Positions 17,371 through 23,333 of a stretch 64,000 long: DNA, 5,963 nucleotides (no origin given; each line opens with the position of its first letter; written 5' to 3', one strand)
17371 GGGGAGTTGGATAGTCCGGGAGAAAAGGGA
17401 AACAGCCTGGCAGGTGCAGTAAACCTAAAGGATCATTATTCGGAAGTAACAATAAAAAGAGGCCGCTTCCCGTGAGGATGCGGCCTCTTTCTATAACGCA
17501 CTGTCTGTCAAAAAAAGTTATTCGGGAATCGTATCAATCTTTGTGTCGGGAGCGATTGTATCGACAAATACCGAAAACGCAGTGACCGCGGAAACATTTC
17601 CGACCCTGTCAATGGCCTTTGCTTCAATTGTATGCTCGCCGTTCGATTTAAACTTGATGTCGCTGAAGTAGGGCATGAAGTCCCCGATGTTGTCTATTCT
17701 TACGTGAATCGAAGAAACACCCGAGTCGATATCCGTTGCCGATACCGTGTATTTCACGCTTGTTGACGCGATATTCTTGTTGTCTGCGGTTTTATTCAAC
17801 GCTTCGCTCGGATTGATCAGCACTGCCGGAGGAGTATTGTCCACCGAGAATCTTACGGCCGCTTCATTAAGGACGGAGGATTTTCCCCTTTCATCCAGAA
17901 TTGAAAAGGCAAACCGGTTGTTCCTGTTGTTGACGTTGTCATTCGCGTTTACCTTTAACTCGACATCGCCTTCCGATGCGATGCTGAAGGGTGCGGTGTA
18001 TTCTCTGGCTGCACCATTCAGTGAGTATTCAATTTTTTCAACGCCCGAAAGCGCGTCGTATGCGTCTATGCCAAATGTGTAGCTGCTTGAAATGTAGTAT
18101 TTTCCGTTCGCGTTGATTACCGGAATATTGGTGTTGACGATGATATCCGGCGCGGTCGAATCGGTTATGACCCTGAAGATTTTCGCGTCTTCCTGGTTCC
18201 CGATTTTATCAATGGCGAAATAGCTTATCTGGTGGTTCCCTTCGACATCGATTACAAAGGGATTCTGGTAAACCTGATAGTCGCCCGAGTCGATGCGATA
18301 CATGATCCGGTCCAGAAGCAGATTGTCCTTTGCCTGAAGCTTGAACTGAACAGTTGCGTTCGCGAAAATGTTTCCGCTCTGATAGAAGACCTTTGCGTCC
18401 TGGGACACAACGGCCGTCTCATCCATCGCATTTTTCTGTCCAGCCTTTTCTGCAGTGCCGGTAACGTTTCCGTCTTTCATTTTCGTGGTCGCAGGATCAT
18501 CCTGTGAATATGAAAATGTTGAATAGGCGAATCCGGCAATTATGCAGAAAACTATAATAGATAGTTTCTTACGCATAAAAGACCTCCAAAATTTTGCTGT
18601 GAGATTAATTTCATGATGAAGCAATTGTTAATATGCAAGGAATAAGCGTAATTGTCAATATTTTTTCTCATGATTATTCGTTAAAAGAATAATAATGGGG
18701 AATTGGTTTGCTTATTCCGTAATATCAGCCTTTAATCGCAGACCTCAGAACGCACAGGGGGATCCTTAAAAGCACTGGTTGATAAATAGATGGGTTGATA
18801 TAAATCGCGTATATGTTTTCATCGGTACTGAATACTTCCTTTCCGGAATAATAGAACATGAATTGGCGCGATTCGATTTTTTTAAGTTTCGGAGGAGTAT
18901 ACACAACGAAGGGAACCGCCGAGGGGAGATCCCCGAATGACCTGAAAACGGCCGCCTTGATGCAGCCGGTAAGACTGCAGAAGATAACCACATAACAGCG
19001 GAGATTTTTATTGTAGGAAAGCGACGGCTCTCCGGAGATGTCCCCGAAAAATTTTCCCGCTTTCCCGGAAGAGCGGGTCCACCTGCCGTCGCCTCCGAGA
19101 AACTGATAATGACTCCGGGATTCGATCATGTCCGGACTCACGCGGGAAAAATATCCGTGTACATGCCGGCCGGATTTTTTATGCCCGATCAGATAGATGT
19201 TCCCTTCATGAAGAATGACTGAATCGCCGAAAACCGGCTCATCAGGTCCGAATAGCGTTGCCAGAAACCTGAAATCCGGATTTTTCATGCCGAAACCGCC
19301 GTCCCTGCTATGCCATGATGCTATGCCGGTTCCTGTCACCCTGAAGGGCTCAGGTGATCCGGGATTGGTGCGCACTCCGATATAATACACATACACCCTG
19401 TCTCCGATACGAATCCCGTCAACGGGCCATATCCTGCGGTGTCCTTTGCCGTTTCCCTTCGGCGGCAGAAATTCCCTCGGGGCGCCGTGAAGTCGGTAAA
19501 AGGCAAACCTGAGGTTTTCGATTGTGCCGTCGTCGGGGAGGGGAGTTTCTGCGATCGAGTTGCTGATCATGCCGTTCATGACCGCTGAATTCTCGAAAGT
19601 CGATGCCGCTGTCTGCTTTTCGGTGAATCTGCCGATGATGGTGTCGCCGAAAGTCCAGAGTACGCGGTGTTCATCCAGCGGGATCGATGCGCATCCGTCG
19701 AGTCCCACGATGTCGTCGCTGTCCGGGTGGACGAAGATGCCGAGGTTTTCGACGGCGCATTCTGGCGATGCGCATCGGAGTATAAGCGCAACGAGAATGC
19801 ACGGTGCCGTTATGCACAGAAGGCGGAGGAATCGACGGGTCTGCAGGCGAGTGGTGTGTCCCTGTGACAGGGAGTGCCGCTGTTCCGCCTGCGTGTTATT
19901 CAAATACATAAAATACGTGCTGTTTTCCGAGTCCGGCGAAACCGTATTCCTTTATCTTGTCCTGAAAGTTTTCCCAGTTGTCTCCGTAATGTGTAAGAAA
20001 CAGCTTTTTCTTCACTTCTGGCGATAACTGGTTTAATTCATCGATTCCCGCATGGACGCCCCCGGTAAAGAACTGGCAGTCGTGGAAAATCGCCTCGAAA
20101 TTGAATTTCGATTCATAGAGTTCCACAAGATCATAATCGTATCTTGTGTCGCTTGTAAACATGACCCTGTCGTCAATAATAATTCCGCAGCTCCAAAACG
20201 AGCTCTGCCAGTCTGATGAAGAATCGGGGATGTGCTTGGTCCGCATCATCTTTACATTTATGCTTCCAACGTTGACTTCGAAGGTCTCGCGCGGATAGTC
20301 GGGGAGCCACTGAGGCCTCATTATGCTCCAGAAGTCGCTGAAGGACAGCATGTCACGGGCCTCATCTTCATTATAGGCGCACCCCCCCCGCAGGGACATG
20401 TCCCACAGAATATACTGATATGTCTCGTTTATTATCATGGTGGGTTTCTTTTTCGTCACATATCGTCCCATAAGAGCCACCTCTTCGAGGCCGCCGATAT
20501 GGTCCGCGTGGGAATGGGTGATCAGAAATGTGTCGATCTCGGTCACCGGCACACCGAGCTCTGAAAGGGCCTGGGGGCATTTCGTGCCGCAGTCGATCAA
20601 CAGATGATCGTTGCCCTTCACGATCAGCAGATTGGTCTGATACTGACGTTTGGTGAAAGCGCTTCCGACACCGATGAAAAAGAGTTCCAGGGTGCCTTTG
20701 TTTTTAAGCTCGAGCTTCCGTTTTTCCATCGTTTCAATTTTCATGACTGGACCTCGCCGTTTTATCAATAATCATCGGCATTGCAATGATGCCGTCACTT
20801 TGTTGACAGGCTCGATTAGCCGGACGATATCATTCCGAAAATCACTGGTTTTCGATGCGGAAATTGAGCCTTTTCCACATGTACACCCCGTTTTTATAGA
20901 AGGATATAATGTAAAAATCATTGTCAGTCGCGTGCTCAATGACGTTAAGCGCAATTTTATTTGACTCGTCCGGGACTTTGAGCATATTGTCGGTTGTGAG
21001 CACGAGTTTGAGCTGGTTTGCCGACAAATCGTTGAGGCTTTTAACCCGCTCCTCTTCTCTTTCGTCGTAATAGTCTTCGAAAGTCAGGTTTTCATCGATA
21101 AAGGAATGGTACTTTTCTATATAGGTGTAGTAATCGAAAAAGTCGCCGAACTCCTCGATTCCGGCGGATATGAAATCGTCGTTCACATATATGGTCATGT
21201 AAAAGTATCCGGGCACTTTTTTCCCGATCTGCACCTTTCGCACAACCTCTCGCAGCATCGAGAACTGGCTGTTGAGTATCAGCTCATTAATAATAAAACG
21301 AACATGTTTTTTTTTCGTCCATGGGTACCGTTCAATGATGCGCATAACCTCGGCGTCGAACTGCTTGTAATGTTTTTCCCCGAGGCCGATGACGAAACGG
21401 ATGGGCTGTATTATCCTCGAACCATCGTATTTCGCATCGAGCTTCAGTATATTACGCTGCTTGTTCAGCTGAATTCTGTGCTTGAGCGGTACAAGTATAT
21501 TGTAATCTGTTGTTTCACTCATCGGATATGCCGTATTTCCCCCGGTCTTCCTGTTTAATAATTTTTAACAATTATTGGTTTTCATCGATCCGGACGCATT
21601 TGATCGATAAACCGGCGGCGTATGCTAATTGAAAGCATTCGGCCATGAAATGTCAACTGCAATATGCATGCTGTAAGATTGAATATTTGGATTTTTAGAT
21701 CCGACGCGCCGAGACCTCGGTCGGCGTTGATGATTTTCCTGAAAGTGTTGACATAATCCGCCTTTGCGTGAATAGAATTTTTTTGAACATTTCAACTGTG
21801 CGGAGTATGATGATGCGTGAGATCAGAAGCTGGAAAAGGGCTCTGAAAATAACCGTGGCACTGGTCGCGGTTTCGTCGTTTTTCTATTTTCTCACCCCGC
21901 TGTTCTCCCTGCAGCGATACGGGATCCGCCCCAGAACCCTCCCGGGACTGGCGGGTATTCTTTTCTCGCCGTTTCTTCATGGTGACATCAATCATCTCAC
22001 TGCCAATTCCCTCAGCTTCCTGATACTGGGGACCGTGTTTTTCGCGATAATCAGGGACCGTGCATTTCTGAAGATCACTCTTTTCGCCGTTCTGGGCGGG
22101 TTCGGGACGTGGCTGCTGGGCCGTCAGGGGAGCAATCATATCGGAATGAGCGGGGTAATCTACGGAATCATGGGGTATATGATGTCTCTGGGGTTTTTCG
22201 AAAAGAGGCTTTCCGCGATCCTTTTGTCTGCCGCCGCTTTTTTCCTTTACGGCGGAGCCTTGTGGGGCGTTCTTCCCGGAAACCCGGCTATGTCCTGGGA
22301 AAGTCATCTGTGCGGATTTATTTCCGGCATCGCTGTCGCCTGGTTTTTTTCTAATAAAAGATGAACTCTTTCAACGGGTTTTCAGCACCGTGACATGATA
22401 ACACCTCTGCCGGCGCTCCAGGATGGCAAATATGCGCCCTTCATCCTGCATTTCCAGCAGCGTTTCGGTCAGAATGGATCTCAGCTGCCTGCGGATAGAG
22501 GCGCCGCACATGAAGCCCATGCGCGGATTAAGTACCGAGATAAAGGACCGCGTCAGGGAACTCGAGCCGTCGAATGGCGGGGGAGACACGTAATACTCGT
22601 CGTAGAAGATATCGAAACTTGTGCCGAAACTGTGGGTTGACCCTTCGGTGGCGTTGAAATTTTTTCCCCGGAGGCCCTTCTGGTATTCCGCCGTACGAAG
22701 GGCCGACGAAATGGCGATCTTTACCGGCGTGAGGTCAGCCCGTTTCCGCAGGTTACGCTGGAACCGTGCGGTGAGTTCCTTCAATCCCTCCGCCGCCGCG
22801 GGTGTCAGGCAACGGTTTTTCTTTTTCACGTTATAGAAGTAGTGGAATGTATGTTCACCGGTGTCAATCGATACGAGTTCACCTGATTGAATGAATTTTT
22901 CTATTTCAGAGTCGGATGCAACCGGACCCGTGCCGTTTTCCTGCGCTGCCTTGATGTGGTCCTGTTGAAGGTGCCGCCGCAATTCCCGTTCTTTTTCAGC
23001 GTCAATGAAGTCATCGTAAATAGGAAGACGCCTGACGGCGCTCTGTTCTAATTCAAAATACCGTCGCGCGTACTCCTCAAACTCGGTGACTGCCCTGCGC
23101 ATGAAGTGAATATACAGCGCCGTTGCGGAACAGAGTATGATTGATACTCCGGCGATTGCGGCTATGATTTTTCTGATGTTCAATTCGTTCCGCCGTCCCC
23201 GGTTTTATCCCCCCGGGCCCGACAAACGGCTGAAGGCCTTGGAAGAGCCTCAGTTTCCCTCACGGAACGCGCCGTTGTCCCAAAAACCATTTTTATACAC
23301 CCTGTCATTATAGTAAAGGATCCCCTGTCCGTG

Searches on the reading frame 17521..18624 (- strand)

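Call 16: search_protein_families(library=pfam, proteins=[window:17521-18624:-])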
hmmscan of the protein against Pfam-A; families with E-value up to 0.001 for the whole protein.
window:17521-18624:- (368 aa): 2 families
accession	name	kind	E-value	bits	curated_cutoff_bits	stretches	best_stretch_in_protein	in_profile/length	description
PF13290.12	CHB_HEX_C_1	-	4.3e-06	27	22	0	117-146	37-64/67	Chitobiase/beta-hexosaminidase C-terminal domain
PF19077.6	Big_13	-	8.8e-05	23.4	27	0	286-356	37-102/102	Bacterial Ig-like domain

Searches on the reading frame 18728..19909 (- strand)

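Call 16: search_protein_families(library=pfam, proteins=[window:18728-19909:-])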
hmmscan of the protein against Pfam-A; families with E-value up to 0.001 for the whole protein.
window:18728-19909:- (394 aa): 1 family
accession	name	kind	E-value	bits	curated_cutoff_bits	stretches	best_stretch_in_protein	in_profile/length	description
PF13810.12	DUF4185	-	5.7e-15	55.8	39.5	1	76-331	21-266/309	Domain of unknown function (DUF4185)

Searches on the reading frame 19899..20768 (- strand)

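Call 16: search_protein_families(library=pfam, proteins=[window:19899-20768:-])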
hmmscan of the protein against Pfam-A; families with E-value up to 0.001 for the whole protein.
window:19899-20768:- (290 aa): 3 families
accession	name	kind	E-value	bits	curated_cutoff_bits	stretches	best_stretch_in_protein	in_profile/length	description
PF23023.1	Anti-Pycsar_Apyc1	-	2.1e-39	135.9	50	1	27-289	3-246/250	Anti-Pycsar protein Apyc1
PF00753.33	Lactamase_B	-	4.8e-12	46.7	22.7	1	47-98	9-64/196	Metallo-beta-lactamase superfamily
PF12706.13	Lactamase_B_2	-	5.2e-08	33.2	27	1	56-260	3-199/200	Beta-lactamase superfamily domain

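Call 50: search_protein_families(library=ncbifam, proteins=[window:19899-20768:-])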
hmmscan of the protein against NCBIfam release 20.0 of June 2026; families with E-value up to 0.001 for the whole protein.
window:19899-20768:- (290 aa): 11 families
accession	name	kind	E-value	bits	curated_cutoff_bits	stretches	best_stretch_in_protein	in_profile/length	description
NF000801.0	PRK00055.1-3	equivalog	6.4e-13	48.4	252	1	27-113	2-89/307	ribonuclease Z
NF041257.1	GntH_guanitoxin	equivalog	2.2e-10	40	333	1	26-107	12-97/374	guanitoxin biosynthesis MBL fold metallo-hydrolase GntH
TIGR02651.1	RNase_Z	equivalog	3.7e-10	39.3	292.95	1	28-109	1-83/302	ribonuclease Z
NF002553.0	PRK02113.1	equivalog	1.4e-08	34.4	386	1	43-103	34-92/252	MBL fold metallo-hydrolase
NF000806.0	PRK00055.2-4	equivalog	9.3e-08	31.6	363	1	27-106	2-81/280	ribonuclease Z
NF038231.1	MBL_Geo_Pelo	equivalog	8.9e-07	28.7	360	1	42-116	32-104/250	GPMC system MBL fold metallohydrolase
NF012229.1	bla_class_B_core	domain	1.3e-05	25.3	100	1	44-101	15-75/139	metallo-beta-lactamase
NF047919.1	lactonase_YtnP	equivalog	3.1e-05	23.3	425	1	63-113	85-135/274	YtnP family quorum-quenching lactonase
NF033105.1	bla_subclass_B3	equivalog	5.1e-05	22.7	240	1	47-97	26-81/257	subclass B3 metallo-beta-lactamase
NF000805.0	PRK00055.2-3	equivalog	0.00018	20.9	416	1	28-97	5-75/307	ribonuclease Z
NF047979.1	lactonase_AidB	equivalog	0.00083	18.7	360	0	63-94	79-110/271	AidB family quorum-quenching N-acyl homoserine lactonase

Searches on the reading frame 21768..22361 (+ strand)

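Call 16: search_protein_families(library=pfam, proteins=[window:21768-22361:+])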
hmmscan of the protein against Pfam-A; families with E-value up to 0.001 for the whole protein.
window:21768-22361:+ (198 aa): 1 family
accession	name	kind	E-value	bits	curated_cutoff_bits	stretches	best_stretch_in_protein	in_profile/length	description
PF01694.28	Rhomboid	-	4.8e-22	79.1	22.6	1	63-196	6-142/143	Rhomboid domain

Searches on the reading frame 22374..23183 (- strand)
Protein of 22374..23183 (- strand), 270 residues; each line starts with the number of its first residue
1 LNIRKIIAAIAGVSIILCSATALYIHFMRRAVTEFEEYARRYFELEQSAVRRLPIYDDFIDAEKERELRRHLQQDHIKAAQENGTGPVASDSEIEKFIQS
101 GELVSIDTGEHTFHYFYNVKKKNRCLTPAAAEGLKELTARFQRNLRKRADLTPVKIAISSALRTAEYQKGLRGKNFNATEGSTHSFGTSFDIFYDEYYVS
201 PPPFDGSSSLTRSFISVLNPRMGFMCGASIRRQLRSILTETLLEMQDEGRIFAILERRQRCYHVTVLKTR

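Call 16: search_protein_families(library=pfam, proteins=[window:22374-23183:-])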
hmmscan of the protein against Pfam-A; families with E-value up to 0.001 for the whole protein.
window:22374-23183:- (270 aa): 1 family
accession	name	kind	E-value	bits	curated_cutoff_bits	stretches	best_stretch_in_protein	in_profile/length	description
PF18979.5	DUF5715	-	7.4e-32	110.8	26.8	2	73-199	3-124/171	Family of unknown function (DUF5715)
